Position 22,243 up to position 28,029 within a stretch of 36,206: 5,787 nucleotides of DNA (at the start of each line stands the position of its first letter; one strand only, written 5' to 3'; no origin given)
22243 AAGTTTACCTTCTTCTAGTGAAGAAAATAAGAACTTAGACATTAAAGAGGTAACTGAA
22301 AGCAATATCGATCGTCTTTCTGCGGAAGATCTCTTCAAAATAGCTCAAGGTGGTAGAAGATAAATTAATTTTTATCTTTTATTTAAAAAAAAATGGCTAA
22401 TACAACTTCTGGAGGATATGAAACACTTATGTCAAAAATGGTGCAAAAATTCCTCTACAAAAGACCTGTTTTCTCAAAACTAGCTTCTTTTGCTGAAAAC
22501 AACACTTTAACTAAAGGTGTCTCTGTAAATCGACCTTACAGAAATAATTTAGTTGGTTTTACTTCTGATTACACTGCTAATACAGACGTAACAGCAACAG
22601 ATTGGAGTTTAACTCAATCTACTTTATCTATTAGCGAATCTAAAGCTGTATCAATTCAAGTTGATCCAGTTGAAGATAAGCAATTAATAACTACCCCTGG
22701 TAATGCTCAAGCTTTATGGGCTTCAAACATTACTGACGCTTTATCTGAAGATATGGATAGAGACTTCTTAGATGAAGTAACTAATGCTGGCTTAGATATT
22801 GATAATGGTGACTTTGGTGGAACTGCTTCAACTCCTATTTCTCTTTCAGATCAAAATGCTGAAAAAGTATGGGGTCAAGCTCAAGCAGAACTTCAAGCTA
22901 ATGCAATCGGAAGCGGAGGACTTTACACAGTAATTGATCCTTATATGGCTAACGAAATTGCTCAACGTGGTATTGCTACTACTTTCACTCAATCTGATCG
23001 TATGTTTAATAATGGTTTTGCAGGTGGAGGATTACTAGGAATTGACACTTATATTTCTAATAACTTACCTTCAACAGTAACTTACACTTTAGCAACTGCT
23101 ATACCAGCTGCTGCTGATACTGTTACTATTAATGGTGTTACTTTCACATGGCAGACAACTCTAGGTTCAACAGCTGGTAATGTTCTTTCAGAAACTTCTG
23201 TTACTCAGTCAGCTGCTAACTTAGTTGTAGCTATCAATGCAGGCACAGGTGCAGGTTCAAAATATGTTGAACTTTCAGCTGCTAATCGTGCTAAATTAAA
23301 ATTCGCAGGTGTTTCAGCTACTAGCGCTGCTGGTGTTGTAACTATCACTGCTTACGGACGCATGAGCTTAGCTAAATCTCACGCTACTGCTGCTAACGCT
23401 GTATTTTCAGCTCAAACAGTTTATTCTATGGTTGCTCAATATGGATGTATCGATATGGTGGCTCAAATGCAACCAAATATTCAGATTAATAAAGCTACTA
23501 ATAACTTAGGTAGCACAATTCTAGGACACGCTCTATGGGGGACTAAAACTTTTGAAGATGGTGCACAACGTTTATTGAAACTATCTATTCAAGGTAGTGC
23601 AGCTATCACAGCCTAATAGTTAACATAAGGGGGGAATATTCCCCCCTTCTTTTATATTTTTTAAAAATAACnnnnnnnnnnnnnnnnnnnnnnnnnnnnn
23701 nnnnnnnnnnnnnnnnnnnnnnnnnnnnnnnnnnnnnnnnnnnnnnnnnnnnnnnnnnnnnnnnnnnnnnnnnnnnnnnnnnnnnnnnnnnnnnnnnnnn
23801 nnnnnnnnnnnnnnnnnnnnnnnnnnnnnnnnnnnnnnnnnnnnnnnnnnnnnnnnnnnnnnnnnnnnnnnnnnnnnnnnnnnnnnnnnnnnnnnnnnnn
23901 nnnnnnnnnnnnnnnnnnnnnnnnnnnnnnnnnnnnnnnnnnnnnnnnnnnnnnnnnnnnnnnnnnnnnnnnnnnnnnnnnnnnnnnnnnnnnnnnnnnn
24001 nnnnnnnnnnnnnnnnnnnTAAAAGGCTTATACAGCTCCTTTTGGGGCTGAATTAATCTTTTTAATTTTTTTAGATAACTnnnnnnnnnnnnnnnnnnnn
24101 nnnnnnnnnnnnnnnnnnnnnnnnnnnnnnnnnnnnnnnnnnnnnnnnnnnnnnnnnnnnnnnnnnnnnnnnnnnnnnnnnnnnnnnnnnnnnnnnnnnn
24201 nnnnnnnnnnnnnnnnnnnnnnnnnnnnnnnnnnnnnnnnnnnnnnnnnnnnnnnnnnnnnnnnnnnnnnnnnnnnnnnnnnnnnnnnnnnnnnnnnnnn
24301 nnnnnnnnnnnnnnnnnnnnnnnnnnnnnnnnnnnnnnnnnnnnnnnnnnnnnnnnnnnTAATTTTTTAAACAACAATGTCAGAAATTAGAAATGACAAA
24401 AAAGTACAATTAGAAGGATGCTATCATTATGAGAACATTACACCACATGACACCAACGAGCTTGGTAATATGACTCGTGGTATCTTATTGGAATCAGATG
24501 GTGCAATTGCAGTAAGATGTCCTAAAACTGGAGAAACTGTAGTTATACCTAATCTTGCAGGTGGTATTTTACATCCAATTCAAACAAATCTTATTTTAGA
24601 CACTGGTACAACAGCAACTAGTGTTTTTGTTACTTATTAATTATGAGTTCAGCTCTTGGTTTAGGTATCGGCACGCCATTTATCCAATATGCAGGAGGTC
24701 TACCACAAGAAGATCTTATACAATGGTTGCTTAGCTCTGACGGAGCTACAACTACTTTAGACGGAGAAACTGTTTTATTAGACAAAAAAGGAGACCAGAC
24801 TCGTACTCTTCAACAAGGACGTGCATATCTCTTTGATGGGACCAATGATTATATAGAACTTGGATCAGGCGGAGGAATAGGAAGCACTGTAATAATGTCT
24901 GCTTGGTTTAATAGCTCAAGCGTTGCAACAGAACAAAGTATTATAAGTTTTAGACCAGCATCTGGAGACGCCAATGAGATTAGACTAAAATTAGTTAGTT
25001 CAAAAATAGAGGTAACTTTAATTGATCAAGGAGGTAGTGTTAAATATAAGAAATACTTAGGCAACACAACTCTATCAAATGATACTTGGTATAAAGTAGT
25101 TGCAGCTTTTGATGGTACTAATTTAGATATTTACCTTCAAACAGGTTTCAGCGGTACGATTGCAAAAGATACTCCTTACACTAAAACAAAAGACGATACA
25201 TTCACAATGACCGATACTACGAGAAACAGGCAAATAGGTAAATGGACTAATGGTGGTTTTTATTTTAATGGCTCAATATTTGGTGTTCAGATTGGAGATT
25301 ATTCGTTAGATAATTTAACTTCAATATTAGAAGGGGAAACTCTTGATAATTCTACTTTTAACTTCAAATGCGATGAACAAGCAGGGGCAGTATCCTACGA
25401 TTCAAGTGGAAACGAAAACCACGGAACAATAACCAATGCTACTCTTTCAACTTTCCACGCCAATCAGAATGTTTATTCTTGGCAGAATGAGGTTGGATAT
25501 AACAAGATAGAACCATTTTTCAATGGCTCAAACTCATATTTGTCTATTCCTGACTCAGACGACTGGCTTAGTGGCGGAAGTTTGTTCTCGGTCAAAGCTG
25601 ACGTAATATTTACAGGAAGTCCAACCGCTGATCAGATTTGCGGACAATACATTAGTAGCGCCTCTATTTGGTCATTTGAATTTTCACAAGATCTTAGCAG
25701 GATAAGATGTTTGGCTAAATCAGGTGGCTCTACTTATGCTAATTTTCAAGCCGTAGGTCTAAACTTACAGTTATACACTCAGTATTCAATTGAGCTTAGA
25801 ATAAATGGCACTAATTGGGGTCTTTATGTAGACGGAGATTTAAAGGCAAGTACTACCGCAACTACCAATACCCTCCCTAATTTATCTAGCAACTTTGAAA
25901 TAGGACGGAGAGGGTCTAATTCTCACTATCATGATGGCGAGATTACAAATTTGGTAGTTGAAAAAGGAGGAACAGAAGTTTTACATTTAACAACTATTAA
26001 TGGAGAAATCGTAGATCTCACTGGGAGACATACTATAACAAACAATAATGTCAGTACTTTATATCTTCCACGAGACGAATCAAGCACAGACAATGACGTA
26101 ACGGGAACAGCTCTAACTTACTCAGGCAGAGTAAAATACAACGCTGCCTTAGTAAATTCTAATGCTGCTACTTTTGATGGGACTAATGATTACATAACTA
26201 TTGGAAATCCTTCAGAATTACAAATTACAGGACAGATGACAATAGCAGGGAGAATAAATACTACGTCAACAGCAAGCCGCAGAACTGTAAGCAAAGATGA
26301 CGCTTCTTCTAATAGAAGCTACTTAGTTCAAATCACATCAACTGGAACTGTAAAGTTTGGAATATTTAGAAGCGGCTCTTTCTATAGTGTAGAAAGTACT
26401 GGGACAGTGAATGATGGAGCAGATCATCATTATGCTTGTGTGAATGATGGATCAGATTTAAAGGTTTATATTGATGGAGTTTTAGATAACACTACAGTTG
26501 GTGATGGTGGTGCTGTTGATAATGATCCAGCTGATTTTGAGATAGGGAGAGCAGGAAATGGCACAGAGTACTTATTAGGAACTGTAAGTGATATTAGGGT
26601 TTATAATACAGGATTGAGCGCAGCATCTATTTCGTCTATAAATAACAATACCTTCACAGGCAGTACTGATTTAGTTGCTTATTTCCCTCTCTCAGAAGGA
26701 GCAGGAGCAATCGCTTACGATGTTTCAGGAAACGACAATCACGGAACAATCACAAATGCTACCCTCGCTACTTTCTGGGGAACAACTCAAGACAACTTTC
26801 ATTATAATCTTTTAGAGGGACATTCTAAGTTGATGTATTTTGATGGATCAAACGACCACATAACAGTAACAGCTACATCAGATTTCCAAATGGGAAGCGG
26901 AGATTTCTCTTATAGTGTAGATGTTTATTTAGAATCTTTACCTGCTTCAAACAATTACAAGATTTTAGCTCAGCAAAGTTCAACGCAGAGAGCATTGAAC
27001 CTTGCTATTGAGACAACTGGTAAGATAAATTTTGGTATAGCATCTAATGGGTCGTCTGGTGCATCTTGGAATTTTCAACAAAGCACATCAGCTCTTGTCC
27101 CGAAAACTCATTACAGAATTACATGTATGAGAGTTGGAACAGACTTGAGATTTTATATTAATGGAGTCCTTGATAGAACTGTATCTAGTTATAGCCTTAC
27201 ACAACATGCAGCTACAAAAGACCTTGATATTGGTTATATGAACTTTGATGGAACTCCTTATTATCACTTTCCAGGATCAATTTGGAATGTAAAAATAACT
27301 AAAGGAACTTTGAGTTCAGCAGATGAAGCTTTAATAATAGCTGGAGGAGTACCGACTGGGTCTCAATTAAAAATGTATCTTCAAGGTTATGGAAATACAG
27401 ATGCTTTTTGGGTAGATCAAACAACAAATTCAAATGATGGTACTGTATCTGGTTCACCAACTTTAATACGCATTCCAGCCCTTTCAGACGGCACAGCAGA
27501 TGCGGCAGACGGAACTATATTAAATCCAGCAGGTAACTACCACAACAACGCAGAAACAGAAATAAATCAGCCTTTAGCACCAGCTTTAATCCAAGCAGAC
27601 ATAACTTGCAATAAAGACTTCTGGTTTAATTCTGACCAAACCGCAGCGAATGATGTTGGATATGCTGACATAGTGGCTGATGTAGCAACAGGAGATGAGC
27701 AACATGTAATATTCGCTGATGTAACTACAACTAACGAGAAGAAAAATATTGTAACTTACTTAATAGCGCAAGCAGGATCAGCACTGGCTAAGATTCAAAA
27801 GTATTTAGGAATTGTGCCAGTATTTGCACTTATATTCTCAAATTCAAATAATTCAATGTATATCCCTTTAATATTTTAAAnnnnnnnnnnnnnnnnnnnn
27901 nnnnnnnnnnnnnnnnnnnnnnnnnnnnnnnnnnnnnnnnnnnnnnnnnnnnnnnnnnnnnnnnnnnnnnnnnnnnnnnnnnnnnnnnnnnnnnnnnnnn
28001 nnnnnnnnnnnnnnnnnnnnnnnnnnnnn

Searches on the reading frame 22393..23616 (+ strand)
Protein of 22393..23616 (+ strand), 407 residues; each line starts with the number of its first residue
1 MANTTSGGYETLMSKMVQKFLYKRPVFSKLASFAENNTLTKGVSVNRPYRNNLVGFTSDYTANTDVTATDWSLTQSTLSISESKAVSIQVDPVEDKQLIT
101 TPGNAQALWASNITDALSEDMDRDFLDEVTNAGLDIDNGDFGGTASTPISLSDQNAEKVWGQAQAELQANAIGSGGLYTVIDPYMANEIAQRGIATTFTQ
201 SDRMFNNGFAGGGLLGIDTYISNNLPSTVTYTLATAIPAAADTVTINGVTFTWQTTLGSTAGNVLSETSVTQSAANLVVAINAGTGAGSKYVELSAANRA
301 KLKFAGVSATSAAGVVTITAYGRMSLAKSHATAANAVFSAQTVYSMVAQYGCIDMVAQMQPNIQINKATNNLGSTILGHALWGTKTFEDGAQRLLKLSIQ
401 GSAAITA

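Call 24: search_protein_families(library=phrogs, proteins=[window:22393-23616:+], max_evalue=0.001)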
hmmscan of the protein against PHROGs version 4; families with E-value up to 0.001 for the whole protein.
window:22393-23616:+ (407 aa): 0 families

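Call 25: search_protein_families(library=pfam, proteins=[window:22393-23616:+], max_evalue=0.001)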
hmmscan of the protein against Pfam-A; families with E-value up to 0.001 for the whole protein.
window:22393-23616:+ (407 aa): 0 families

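Call 79: search_dna_similar(query=window:22393-23616:+, collection=phages, mode=protein, max_rows=10)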
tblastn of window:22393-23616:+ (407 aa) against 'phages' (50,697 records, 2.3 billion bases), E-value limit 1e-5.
No match.

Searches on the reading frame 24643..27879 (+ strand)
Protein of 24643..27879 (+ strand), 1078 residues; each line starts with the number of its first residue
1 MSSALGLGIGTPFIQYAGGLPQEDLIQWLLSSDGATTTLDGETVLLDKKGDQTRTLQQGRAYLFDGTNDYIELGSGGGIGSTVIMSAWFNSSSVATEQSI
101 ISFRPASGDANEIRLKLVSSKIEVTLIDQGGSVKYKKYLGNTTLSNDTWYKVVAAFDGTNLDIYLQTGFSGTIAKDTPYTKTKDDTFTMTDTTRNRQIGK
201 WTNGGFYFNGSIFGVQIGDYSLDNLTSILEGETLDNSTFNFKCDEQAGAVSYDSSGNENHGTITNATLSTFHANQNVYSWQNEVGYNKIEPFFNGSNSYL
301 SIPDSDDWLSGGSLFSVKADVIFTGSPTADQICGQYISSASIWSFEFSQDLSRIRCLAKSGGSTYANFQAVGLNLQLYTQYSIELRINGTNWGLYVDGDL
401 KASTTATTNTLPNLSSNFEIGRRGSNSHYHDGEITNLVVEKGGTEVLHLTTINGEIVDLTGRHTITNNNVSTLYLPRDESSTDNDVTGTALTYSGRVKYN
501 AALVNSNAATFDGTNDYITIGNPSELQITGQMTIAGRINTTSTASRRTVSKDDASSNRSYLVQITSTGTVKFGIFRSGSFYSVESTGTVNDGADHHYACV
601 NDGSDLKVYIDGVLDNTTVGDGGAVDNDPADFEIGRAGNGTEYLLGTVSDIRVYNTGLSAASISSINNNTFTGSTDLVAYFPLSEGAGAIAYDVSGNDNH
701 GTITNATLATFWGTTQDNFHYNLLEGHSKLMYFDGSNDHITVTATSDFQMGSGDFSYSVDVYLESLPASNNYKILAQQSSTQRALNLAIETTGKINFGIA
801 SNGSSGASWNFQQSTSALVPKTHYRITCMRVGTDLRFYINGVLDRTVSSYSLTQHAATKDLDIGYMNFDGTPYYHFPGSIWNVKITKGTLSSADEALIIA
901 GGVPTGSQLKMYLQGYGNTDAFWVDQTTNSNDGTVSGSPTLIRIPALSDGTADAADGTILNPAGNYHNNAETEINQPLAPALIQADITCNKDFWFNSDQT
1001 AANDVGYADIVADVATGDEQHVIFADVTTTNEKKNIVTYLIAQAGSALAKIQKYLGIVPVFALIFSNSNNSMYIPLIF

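Call 24: search_protein_families(library=phrogs, proteins=[window:24643-27879:+], max_evalue=0.001)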
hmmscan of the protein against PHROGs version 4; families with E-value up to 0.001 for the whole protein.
window:24643-27879:+ (1078 aa): 4 families
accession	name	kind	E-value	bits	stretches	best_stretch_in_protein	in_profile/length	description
phrog_3545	-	unknown function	9.9e-31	107.6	3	708-888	773-962/1115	-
phrog_8510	-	head and packaging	2.9e-26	92.6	3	290-664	538-894/1348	virion structural protein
phrog_24074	-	unknown function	4.1e-14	52.8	2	698-888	436-608/892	-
phrog_24534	-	tail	6.1e-05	23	1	478-634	12-162/341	tail fiber protein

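Call 25: search_protein_families(library=pfam, proteins=[window:24643-27879:+], max_evalue=0.001)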
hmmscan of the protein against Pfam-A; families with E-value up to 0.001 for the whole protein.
window:24643-27879:+ (1078 aa): 2 families
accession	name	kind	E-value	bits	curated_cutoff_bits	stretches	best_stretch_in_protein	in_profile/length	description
PF13385.13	Laminin_G_3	-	6.9e-52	176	27.6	4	512-664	1-151/151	Concanavalin A-like lectin/glucanases superfamily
PF22925.3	TS_C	-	0.00011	22.3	27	0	375-429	127-183/202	Trans-sialidase, C-terminal domain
